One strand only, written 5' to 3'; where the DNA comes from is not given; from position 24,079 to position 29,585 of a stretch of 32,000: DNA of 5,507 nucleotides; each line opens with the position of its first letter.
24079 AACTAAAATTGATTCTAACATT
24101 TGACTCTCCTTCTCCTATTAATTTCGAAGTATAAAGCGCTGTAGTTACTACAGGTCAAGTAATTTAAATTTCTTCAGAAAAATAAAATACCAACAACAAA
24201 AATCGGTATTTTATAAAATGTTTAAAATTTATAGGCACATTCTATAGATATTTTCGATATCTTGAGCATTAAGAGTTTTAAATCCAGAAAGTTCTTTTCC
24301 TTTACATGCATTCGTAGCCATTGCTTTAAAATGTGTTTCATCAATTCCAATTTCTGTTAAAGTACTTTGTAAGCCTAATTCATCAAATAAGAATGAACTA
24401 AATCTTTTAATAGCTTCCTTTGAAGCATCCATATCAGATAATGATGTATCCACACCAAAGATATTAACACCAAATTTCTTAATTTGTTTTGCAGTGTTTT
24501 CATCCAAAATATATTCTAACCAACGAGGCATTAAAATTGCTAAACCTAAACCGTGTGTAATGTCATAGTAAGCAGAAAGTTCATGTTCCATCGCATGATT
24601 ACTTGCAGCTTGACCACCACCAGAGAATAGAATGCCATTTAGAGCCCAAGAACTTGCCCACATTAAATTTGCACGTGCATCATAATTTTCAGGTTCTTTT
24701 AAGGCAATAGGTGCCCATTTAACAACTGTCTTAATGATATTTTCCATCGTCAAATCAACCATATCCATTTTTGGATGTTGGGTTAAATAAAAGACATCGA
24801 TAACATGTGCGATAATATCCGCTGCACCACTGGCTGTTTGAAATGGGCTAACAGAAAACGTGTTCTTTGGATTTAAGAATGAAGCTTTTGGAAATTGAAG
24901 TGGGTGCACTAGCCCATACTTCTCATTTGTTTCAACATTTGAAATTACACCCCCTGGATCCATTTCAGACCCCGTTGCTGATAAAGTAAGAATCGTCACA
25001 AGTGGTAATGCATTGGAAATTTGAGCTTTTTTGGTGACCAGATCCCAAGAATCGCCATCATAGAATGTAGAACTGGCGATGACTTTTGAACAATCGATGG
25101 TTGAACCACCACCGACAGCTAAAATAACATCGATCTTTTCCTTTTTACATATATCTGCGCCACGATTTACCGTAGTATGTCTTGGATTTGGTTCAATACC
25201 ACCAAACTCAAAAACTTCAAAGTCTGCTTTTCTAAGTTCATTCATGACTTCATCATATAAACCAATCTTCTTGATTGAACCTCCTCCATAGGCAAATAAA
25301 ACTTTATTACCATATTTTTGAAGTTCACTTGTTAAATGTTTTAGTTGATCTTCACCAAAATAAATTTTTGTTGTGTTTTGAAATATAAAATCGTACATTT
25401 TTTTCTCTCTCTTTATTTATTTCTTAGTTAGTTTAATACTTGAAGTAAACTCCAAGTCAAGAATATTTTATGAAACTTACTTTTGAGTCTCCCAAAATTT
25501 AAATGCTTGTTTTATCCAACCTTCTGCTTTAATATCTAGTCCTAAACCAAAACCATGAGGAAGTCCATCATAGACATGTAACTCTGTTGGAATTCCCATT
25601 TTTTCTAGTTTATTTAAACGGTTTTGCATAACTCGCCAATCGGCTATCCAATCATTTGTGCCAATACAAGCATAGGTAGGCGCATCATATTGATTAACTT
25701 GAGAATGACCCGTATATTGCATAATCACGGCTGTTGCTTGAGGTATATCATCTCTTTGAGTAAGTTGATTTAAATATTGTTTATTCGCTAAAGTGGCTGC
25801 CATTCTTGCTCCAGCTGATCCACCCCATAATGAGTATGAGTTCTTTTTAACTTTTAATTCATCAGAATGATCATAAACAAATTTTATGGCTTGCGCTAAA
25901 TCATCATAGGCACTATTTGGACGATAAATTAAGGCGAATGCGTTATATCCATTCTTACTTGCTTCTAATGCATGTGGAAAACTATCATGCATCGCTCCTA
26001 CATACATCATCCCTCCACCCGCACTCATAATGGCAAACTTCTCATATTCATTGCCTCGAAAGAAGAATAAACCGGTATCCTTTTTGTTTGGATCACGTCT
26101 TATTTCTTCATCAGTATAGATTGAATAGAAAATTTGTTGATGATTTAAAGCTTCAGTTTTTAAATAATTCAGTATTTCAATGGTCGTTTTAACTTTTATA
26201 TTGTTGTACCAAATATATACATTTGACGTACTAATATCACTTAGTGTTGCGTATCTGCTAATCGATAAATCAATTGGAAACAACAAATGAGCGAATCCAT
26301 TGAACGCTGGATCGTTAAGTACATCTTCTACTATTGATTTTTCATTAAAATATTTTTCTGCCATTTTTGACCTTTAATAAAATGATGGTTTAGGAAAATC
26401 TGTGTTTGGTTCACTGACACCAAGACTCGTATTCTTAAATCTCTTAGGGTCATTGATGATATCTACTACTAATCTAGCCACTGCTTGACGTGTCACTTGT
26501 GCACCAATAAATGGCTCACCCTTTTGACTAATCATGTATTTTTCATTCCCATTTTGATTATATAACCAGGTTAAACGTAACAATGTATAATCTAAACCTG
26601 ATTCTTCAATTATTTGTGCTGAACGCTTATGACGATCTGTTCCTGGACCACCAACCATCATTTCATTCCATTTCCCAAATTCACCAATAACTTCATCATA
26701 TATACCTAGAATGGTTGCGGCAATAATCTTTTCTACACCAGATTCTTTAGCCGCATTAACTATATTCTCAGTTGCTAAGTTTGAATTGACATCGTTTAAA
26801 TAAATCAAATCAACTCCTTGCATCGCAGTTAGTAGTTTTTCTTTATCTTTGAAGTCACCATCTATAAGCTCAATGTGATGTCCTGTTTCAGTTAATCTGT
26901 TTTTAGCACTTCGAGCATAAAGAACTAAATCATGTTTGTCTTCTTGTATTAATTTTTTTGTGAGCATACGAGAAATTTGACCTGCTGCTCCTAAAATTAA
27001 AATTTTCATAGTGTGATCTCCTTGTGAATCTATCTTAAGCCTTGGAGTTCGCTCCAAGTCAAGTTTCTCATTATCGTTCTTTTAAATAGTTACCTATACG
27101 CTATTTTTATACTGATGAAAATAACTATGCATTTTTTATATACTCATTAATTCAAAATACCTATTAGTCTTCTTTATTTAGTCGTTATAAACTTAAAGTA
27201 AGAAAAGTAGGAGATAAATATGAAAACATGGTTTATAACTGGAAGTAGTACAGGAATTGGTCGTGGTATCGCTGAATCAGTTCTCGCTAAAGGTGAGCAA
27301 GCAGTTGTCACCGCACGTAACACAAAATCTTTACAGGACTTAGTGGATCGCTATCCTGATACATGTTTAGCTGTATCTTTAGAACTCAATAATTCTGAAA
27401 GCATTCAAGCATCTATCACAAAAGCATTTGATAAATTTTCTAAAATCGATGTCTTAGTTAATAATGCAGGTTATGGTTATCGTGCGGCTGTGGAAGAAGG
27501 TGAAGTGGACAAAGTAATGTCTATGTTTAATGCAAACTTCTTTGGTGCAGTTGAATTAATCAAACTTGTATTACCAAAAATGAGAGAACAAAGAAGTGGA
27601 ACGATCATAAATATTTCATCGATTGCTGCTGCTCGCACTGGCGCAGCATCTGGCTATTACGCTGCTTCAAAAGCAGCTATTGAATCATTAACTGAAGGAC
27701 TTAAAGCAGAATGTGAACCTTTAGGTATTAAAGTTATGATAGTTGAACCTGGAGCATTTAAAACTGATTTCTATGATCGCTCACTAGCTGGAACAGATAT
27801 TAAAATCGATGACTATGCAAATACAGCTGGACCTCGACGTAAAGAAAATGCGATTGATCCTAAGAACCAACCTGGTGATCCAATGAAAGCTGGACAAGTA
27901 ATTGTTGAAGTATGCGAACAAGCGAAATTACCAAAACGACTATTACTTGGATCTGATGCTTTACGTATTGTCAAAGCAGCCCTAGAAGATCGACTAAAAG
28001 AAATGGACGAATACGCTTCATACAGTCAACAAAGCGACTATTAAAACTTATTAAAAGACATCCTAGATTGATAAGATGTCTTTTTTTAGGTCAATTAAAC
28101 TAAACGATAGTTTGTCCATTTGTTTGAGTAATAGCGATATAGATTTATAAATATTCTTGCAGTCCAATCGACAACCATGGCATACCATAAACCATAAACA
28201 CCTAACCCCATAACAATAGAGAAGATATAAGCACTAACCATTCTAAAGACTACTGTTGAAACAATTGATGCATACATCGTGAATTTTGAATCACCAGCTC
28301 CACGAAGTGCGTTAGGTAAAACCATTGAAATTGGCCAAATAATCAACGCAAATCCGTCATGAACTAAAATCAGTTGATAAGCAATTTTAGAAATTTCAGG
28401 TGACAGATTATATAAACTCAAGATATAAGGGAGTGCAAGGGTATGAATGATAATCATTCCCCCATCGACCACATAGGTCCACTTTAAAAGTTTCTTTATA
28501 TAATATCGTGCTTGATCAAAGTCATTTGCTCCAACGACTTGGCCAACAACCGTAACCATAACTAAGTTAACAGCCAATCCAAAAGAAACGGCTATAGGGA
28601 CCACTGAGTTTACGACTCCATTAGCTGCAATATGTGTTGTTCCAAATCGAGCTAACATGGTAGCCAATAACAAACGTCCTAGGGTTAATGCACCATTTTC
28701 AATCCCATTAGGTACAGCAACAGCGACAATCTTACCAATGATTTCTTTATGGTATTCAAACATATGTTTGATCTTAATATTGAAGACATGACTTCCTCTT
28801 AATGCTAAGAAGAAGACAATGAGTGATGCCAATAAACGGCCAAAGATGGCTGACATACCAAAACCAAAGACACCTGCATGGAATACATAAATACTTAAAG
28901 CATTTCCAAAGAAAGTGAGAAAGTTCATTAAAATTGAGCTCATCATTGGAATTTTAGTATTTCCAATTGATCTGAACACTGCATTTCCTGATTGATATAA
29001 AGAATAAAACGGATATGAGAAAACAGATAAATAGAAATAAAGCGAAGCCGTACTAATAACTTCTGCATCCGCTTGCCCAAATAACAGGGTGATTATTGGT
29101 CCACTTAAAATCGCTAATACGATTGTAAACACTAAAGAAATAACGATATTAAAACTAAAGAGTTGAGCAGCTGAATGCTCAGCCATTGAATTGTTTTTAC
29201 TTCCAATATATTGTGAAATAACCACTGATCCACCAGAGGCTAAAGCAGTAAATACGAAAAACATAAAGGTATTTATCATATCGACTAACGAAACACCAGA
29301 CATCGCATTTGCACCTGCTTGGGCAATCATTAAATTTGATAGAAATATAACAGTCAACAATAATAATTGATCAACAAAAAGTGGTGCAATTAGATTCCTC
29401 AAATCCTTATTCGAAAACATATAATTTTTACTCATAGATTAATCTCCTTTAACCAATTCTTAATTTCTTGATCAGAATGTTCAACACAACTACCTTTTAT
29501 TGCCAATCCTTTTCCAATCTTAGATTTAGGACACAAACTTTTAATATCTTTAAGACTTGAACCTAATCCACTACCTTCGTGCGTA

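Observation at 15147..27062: Six MerR-architecture promoters plus a seventh dyad copy in 12 kb: a dense carbonyl/electrophile-detoxification regulon island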

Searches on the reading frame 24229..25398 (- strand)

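Call 7: search_protein_families(library=pfam, proteins=[window:24229-25398:-])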
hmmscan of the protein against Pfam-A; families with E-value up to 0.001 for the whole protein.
window:24229-25398:- (389 aa): 3 families
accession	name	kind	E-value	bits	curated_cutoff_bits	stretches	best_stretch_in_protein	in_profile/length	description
PF00465.25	Fe-ADH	-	2.7e-46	157.7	31.3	1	10-177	2-168/168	Iron-containing alcohol dehydrogenase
PF25137.1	ADH_Fe_C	-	4.2e-31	108.6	27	1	188-387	1-192/194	Fe-containing alcohol dehydrogenase family, C-terminal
PF13685.12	Fe-ADH_2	-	5.8e-07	30.1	28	1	19-110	7-96/149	Iron-containing alcohol dehydrogenase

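Call 21: search_protein_families(library=ncbifam, proteins=[window:24229-25398:-], max_evalue=0.00001)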
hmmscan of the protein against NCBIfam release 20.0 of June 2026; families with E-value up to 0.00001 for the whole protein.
window:24229-25398:- (389 aa): 14 families
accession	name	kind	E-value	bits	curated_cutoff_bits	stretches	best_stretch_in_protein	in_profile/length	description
NF011717.0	PRK15138.1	equivalog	2.1e-75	254.2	645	1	1-361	1-357/387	alcohol dehydrogenase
NF041833.1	Fe_ADH_ErcA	equivalog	4.7e-48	164.2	550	1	12-387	11-380/382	alcohol dehydrogenase-like regulatory protein ErcA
NF053866.1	CholDhdGbsBBac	equivalog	4.4e-42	144.1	550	1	6-389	12-391/392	choline dehydrogenase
TIGR02638.1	lactal_redase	equivalog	1.9e-41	142.1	523.15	1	12-384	10-378/379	lactaldehyde reductase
NF007911.0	PRK10624.1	equivalog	4e-39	134.7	537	1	8-387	8-380/382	lactaldehyde reductase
NF058672.1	4HyButDHCUPNE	equivalog_domain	4.4e-37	128.2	500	1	9-366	7-354/378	4-hydroxybutyrate dehydrogenase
NF010378.0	PRK13805.1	equivalog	3.7e-33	114.4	951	1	7-359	460-829/872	bifunctional acetaldehyde-CoA/alcohol dehydrogenase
NF050025.1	SulfAcetaldRedSarD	equivalog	1.5e-32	112.9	700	1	4-371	3-365/385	sulfoacetaldehyde reductase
NF007363.0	PRK09860.1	equivalog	6.2e-30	104.6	581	1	14-374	14-365/383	L-threonine dehydrogenase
TIGR03405.1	Phn_Fe-ADH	equivalog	4.8e-28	98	423.7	1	6-368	1-347/355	iron-containing alcohol dehydrogenase PsrA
NF011998.0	PRK15454.1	equivalog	1.9e-22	79.5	556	1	75-366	93-371/395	ethanolamine utilization ethanol dehydrogenase EutG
TIGR04266.1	NDMA_methanol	equivalog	3.3e-21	75.6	625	1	42-368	48-372/420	NDMA-dependent methanol dehydrogenase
NF006941.0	PRK09423.1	subfamily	9.5e-12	44.4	336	1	5-110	4-106/367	glycerol dehydrogenase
NF041822.1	daptide_DH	equivalog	3.5e-06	26.2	300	1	84-301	52-278/363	daptide-type RiPP biosynthesis dehydogenase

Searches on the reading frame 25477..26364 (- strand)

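Call 7: search_protein_families(library=pfam, proteins=[window:25477-26364:-])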
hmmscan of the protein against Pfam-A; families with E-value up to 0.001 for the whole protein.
window:25477-26364:- (295 aa): 2 families
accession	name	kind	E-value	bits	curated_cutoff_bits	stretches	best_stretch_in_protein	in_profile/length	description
PF07859.19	Abhydrolase_3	-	1.7e-09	38.2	25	1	149-197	45-93/210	alpha/beta hydrolase fold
PF20434.5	BD-FAE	-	5.6e-08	33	26.8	1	138-204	46-118/215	BD-FAE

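Call 21: search_protein_families(library=ncbifam, proteins=[window:25477-26364:-], max_evalue=0.00001)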
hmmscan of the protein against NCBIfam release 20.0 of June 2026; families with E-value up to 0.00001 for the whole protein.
window:25477-26364:- (295 aa): 1 family
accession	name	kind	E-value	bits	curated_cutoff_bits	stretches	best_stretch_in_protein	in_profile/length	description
NF052620.1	AryltfaseLP1002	equivalog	2.2e-10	40.3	300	0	113-215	37-150/265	lp_1002 family arylesterase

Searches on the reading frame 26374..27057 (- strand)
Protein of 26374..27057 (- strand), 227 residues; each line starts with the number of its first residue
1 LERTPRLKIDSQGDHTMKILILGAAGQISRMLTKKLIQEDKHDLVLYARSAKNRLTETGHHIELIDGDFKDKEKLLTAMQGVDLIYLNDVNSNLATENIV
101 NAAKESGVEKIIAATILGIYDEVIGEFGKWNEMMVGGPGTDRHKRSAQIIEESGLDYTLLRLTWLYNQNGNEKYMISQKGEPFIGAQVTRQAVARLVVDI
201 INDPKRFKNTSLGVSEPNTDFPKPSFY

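Call 7: search_protein_families(library=pfam, proteins=[window:26374-27057:-])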
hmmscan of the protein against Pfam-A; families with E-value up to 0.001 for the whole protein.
window:26374-27057:- (227 aa): 6 families
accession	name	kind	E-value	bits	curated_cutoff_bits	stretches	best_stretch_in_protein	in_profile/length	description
PF13460.12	NAD_binding_10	-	2.5e-41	142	27.2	1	23-204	1-184/184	NAD(P)H-binding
PF05368.20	NmrA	-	1.8e-11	44.6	27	1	17-121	3-112/298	NmrA-like family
PF01370.27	Epimerase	-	7.9e-08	32.4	20.9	1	19-87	1-70/240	NAD dependent epimerase/dehydratase family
PF08659.16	KR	-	0.00018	21.9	22.6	1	19-82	3-75/180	KR domain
PF01073.25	3Beta_HSD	-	0.00024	20.7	22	1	20-114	1-102/280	3-beta hydroxysteroid dehydrogenase/isomerase family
PF04321.23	RmlD_sub_bind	-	0.0003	20.4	27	0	17-79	1-47/287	RmlD substrate binding domain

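Call 21: search_protein_families(library=ncbifam, proteins=[window:26374-27042:-], max_evalue=0.00001)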
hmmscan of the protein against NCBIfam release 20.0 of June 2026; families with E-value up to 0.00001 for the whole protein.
window:26374-27042:- (222 aa): 3 families
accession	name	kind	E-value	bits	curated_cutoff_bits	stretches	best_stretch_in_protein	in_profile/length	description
NF042423.1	oxyalk_red_Shew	equivalog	4.1e-07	29.4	580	1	10-82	7-76/331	2-alkyl-3-oxoalkanoate reductase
TIGR03466.1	HpnA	hypoth_equivalog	5e-07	28.9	367.65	1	12-100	1-102/327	hopanoid-associated sugar epimerase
NF042422.1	oxyalk_red_OleD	equivalog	3.8e-06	26.5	580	1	12-109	1-96/329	2-alkyl-3-oxoalkanoate reductase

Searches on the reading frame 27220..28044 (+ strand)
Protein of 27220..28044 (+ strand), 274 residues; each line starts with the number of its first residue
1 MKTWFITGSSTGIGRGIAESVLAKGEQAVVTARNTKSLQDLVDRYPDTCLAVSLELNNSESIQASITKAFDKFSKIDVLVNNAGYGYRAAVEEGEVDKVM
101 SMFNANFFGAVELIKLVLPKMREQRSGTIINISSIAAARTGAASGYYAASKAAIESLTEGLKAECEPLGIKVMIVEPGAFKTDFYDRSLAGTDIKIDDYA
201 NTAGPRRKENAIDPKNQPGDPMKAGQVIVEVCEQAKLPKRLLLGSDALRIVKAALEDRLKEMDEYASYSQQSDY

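Call 7: search_protein_families(library=pfam, proteins=[window:27220-28044:+])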
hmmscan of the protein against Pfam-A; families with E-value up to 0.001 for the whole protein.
window:27220-28044:+ (274 aa): 6 families
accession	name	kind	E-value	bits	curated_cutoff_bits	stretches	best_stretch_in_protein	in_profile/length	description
PF00106.31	adh_short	-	4.4e-46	157.3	26.6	1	3-185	2-187/195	short chain dehydrogenase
PF13561.12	adh_short_C2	-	6.6e-33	114.7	27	1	11-187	6-183/236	Enoyl-(Acyl carrier protein) reductase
PF08659.16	KR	-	1.1e-09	38.9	22.6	1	3-163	2-165/180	KR domain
PF23441.1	SDR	-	1.9e-06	27.9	27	1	3-190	9-204/258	SDR-like rossmann domain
PF01370.27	Epimerase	-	0.00077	19.4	20.9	0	5-165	2-160/240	NAD dependent epimerase/dehydratase family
PF08643.16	DUF1776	-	0.00095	19.1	25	0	89-181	106-200/294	Fungal family of unknown function (DUF1776)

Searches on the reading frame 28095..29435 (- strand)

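Call 7: search_protein_families(library=pfam, proteins=[window:28095-29435:-])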
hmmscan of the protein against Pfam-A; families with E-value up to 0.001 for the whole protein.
window:28095-29435:- (446 aa): 2 families
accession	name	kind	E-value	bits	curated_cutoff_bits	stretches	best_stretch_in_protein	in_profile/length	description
PF01554.23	MatE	-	2.1e-46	158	24.9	2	18-177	1-158/161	MatE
PF03023.19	MurJ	-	2.2e-08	33.6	27.4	1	69-430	34-394/451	Lipid II flippase MurJ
